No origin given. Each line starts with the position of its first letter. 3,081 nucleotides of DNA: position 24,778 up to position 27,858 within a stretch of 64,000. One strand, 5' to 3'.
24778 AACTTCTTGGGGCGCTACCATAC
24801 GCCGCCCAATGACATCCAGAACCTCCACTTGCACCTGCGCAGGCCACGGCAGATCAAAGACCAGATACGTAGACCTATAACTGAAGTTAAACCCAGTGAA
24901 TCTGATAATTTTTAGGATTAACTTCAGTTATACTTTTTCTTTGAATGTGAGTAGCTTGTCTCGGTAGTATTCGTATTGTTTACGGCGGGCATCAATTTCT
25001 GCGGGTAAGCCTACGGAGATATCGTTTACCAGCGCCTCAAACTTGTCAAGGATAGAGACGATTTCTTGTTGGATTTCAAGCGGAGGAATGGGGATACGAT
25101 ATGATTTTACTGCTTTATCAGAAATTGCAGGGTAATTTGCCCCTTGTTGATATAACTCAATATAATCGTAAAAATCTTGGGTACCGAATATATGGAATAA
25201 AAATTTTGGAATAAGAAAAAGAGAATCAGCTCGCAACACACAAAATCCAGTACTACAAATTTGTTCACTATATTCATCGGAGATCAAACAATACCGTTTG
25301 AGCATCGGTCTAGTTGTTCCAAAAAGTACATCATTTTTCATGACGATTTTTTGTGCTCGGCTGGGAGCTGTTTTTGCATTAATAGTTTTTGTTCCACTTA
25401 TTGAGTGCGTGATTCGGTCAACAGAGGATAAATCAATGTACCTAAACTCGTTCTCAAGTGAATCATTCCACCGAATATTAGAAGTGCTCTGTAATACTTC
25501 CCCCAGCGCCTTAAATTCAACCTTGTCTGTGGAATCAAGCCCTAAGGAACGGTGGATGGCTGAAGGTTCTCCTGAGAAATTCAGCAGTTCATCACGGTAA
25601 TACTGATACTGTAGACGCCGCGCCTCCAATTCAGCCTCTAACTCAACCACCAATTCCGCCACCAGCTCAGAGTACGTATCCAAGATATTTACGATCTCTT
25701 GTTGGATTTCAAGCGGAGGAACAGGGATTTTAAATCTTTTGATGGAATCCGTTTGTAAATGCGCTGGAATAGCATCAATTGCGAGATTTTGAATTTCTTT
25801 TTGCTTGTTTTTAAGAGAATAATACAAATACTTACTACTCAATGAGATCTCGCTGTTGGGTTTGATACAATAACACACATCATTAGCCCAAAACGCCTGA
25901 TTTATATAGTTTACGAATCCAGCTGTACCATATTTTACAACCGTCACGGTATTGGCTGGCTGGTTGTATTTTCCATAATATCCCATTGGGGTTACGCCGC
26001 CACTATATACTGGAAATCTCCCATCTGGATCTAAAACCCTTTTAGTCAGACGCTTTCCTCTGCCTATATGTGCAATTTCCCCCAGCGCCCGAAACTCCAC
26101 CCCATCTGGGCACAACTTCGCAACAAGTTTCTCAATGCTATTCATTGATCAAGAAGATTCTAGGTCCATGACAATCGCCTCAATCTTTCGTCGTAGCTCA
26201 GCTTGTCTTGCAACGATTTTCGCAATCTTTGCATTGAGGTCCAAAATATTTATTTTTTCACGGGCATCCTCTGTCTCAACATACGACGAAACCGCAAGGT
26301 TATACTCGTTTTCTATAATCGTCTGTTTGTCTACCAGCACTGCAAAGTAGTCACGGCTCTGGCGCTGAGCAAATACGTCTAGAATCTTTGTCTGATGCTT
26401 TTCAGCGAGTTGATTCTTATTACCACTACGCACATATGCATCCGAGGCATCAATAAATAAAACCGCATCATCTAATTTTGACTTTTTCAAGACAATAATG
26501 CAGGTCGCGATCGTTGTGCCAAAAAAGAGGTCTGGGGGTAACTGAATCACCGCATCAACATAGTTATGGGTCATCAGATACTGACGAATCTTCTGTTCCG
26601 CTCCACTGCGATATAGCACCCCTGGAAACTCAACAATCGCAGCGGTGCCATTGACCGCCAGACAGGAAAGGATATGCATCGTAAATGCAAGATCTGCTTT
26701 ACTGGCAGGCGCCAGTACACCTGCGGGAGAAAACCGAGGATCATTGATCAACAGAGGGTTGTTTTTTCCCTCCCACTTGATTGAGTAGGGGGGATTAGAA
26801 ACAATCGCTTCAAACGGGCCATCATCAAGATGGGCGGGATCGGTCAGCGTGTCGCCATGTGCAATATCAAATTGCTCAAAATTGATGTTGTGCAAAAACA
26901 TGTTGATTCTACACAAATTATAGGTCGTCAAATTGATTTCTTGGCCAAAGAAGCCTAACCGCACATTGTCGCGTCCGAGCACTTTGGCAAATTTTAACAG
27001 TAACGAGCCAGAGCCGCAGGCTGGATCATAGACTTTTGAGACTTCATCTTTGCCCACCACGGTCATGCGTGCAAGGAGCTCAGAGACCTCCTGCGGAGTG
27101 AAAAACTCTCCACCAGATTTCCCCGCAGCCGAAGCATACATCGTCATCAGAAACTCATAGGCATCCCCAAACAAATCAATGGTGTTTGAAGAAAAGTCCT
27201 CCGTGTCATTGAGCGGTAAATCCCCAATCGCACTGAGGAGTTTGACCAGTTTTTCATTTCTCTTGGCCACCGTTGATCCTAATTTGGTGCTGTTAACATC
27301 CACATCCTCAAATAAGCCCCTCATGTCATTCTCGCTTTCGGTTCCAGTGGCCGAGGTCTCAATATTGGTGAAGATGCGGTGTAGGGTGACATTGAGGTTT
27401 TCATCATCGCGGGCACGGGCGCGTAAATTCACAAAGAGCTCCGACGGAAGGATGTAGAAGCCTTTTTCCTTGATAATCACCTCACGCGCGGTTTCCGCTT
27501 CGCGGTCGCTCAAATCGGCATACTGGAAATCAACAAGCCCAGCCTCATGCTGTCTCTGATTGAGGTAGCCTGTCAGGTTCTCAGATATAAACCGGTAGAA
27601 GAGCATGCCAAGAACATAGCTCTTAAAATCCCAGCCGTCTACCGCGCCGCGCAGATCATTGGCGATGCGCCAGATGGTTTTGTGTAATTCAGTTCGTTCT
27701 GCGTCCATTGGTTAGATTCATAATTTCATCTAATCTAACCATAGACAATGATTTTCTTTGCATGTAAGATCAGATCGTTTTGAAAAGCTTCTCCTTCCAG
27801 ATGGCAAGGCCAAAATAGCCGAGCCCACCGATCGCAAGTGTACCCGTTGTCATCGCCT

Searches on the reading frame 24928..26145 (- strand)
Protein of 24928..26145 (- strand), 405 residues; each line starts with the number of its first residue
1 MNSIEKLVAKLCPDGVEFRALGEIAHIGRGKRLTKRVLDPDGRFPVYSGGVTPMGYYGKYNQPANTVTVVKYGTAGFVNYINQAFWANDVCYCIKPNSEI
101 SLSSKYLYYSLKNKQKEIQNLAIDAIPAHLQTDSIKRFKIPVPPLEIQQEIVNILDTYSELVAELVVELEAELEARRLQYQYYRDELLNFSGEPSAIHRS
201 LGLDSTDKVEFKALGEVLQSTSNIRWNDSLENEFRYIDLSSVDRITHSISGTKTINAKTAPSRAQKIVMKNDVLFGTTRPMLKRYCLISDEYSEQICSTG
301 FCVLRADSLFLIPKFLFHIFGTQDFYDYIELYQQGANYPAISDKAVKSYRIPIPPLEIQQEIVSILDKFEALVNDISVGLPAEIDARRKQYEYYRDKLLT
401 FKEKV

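Call 10: search_protein_families(library=ncbifam, proteins=[window:24928-26145:-], max_evalue=0.00001)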
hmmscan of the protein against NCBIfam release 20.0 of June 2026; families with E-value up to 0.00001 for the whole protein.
window:24928-26145:- (405 aa): 2 families
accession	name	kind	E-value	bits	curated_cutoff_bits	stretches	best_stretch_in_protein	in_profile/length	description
NF047740.1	antiphage_MADS5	equivalog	1.2e-10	40.8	400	1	196-366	264-435/461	methylation-associated defense system restriction endonuclease subunit S MAD5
NF007278.0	PRK09737.1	equivalog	7.6e-10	38.2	662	0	242-373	46-178/461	type I restriction-modification system specificity subunit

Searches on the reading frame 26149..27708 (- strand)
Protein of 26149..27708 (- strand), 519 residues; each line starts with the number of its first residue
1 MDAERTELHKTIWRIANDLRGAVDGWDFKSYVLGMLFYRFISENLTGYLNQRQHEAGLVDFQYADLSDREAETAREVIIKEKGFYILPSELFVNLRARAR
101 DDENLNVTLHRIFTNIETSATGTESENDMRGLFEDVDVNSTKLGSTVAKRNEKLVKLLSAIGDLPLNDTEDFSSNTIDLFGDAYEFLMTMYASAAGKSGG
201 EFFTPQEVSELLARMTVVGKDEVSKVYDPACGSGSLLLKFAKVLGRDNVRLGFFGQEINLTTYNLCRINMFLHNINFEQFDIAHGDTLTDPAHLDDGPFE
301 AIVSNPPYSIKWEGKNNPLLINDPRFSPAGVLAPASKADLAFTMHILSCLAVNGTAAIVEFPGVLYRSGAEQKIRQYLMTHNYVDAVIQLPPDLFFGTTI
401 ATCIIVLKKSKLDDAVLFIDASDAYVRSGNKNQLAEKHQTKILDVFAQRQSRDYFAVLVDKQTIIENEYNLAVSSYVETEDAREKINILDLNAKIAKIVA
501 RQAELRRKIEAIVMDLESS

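Call 10: search_protein_families(library=ncbifam, proteins=[window:26149-27708:-], max_evalue=0.00001)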
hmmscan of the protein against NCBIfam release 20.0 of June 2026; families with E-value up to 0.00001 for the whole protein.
window:26149-27708:- (519 aa): 4 families
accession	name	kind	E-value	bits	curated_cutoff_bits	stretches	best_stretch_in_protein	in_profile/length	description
TIGR00497.1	hsdM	equivalog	2.3e-215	716.2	242.75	1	4-506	1-515/515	type I restriction-modification system subunit M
NF047738.1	antiphage_MADS2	equivalog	1.7e-11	43.1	720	1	171-243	285-352/654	methylation-associated defense system DNA methyltransferase MAD2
TIGR03534.1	RF_mod_PrmC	equivalog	2.2e-08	33.9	199.1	1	215-311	84-168/253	peptide chain release factor N(5)-glutamine methyltransferase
TIGR02987.1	met_A_Alw26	exception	5.5e-07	28.7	353.5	1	197-310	1-125/523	Alw26I/Eco31I/Esp3I family type II restriction adenine-specific DNA-methyltransferase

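Call 11: find_encoding_contigs(protein=window:26149-27708:-, flank=2000, max_places=6)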
Protein window:26149-27708:- (519 aa): 2 contigs read that carry it; 1 place shown.
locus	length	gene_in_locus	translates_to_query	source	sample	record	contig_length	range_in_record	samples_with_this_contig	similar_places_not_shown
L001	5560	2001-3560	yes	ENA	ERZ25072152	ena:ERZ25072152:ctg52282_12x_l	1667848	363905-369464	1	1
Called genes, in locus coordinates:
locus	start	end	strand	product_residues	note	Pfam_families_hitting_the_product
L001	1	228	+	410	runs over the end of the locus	PF07282:Cas12f1-like_TNB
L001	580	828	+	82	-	-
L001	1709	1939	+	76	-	-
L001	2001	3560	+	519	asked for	PF12161:HsdM_N, PF02384:N6_Mtase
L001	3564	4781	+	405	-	PF01420:Methylase_S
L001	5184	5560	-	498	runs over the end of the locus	PF00875:DNA_photolyase, PF03441:FAD_binding_7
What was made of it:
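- That contig has only about 12x coverage, judging from its name (call 11).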
